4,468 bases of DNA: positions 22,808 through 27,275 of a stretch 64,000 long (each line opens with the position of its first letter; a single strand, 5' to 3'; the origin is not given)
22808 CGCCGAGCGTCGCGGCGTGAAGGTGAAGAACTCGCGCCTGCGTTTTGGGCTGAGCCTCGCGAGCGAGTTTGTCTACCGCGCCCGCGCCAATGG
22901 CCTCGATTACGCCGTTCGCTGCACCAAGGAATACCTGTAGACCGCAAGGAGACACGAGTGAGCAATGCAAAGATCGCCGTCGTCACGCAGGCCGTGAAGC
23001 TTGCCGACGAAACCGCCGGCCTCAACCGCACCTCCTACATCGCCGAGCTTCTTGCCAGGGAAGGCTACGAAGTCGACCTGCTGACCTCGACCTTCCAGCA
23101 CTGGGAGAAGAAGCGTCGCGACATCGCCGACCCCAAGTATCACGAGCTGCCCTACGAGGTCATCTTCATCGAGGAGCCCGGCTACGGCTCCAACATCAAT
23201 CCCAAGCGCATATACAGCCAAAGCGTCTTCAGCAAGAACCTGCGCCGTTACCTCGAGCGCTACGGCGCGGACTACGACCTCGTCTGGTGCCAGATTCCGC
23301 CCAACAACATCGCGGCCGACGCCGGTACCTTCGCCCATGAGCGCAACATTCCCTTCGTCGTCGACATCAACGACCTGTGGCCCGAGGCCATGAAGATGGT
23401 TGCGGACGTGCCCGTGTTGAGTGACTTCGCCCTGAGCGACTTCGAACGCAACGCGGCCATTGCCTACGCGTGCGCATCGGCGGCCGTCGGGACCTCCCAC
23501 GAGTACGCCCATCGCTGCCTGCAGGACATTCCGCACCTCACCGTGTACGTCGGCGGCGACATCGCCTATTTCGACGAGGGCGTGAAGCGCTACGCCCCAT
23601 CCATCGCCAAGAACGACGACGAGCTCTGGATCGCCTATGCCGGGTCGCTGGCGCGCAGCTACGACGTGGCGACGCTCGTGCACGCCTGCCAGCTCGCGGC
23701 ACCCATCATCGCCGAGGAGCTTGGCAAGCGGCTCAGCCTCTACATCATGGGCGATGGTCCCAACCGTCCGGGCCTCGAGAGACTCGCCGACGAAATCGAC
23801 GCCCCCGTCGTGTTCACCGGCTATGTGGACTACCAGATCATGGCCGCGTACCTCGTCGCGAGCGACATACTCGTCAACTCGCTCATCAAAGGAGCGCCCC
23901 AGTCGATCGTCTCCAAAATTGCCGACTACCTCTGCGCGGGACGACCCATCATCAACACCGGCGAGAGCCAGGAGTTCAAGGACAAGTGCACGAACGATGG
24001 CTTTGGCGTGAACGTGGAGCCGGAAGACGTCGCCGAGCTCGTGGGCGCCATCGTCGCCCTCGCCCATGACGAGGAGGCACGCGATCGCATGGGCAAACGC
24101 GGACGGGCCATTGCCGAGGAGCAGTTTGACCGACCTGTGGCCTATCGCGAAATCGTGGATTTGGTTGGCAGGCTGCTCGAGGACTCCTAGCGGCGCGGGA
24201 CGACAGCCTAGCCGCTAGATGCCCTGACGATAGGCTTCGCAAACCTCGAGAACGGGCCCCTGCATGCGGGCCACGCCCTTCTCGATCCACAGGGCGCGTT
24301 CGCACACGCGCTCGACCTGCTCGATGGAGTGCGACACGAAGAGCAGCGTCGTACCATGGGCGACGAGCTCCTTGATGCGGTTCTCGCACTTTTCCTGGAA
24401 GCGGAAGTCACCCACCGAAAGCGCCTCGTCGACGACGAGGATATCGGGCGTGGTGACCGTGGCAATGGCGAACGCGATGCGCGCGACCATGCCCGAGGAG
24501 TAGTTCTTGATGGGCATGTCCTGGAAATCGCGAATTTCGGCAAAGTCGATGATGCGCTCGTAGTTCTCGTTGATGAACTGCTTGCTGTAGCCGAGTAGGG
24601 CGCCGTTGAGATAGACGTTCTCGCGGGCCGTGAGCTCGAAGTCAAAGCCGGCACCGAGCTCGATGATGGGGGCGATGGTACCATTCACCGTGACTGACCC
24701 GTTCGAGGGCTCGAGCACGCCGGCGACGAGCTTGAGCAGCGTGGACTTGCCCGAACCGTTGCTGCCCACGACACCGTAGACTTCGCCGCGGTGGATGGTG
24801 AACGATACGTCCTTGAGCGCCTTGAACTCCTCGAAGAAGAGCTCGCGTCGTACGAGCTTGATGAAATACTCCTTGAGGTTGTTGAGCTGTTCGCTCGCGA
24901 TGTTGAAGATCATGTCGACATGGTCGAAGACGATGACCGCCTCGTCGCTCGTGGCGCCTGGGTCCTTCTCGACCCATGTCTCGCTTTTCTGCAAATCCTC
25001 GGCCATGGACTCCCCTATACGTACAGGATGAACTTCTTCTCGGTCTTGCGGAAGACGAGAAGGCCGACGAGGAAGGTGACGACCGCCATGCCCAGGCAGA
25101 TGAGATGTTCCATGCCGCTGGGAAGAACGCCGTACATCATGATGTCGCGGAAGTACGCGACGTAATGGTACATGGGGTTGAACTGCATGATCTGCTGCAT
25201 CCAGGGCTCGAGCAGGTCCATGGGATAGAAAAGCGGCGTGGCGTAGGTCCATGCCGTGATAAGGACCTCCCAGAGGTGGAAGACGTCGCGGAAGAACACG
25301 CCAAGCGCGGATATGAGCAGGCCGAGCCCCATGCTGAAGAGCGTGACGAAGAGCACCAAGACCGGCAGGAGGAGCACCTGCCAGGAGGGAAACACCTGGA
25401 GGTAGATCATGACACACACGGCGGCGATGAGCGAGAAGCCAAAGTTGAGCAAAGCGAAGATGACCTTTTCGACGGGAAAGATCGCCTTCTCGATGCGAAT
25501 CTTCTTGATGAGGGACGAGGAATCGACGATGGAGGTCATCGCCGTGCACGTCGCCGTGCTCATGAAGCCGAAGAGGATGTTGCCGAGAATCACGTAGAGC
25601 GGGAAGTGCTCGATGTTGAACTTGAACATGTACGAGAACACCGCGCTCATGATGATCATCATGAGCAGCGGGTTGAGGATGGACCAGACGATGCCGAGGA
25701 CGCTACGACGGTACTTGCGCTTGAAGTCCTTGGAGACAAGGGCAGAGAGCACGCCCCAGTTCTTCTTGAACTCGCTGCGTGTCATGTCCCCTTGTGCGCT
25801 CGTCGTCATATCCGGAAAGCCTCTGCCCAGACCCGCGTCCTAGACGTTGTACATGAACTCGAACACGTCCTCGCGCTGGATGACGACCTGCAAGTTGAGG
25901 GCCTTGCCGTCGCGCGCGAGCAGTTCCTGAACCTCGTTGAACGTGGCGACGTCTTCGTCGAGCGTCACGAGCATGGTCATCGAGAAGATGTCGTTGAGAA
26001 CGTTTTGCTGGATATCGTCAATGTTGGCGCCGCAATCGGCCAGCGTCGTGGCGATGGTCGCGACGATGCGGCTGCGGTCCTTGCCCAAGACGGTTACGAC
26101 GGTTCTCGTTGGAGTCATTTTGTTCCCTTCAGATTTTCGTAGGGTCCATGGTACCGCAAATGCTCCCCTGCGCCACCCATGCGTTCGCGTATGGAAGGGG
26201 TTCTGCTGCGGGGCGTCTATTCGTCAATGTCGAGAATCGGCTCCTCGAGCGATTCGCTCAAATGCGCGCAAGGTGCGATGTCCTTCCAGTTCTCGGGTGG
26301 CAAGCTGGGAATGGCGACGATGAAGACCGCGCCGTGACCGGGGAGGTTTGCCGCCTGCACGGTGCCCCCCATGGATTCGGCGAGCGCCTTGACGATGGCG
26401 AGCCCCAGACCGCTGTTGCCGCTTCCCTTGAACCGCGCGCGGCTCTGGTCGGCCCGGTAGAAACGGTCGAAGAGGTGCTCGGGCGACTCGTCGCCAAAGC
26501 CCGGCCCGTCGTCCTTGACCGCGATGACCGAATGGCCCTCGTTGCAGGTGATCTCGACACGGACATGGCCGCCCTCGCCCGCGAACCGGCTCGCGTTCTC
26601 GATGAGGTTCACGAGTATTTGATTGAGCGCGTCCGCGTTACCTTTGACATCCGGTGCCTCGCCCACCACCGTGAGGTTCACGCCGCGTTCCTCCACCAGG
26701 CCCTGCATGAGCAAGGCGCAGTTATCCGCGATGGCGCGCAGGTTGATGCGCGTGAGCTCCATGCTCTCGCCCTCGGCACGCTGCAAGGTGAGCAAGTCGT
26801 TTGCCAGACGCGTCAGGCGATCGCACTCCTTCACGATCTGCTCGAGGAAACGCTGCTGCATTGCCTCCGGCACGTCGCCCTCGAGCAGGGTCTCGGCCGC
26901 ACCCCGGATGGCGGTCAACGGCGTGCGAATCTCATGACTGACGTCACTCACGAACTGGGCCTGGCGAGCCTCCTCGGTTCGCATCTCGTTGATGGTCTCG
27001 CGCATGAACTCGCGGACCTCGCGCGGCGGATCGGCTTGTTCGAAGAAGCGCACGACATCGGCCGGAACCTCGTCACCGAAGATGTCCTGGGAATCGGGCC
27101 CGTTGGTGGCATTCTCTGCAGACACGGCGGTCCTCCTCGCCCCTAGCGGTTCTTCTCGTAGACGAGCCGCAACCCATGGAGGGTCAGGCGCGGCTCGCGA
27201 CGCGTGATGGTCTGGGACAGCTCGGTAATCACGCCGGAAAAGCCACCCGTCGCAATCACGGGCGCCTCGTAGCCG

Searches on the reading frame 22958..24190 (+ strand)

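Call 62: search_protein_families(library=pfam, proteins=[window:22958-24190:+], max_evalue=0.001)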
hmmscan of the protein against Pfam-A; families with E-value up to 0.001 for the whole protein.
window:22958-24190:+ (410 aa): 5 families
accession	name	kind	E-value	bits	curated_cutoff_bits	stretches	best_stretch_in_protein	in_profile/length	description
PF13692.12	Glyco_trans_1_4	-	7e-14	52.7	27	1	225-371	4-142/142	Glycosyl transferases group 1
PF00534.26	Glycos_transf_1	-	8.6e-11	42.1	26.4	1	214-383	7-170/172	Glycosyl transferases group 1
PF13579.12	Glyco_trans_4_4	-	1.5e-05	25.8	29.7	1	24-151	6-110/158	Glycosyl transferase 4-like domain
PF13524.12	Glyco_trans_1_2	-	4e-05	24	25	1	259-389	15-132/144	Glycosyl transferase-like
PF13439.12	Glyco_transf_4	-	4.9e-05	23.9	28.5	1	27-184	10-145/170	Glycosyltransferase Family 4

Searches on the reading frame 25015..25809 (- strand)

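Call 62: search_protein_families(library=pfam, proteins=[window:25015-25809:-], max_evalue=0.001)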
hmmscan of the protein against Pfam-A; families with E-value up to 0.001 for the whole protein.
window:25015-25809:- (264 aa): 2 families
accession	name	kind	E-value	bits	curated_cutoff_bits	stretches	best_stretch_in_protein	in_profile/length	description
PF01061.29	ABC2_membrane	-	1.2e-21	77.7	26.9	1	21-224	3-210/211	ABC-2 type transporter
PF12698.13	ABC2_membrane_3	-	4.4e-05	23.2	31.6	0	126-250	219-346/347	ABC-2 family transporter protein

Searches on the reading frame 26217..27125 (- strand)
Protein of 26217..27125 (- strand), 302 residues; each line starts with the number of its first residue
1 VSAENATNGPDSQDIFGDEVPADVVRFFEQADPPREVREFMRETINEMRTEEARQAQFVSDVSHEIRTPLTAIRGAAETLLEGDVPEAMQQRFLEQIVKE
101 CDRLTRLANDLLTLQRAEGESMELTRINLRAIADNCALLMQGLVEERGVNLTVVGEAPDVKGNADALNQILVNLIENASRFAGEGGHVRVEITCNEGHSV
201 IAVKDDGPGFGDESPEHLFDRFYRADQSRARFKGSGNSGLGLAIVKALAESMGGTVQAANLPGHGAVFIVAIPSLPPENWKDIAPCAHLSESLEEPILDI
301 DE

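Call 62: search_protein_families(library=pfam, proteins=[window:26217-27125:-], max_evalue=0.001)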
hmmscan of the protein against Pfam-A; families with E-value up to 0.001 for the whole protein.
window:26217-27125:- (302 aa): 3 families
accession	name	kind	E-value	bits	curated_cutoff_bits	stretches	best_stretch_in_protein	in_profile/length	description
PF02518.31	HATPase_c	-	1.3e-25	90.4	26.4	1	162-273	1-108/111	Histidine kinase-, DNA gyrase B-, and HSP90-like ATPase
PF00512.31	HisKA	-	4e-21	75.3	26.9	1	55-119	2-65/66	His Kinase A (phospho-acceptor) domain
PF13581.12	HATPase_c_2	-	2.7e-06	27.9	27.4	1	170-252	39-112/127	Histidine kinase-like ATPase domain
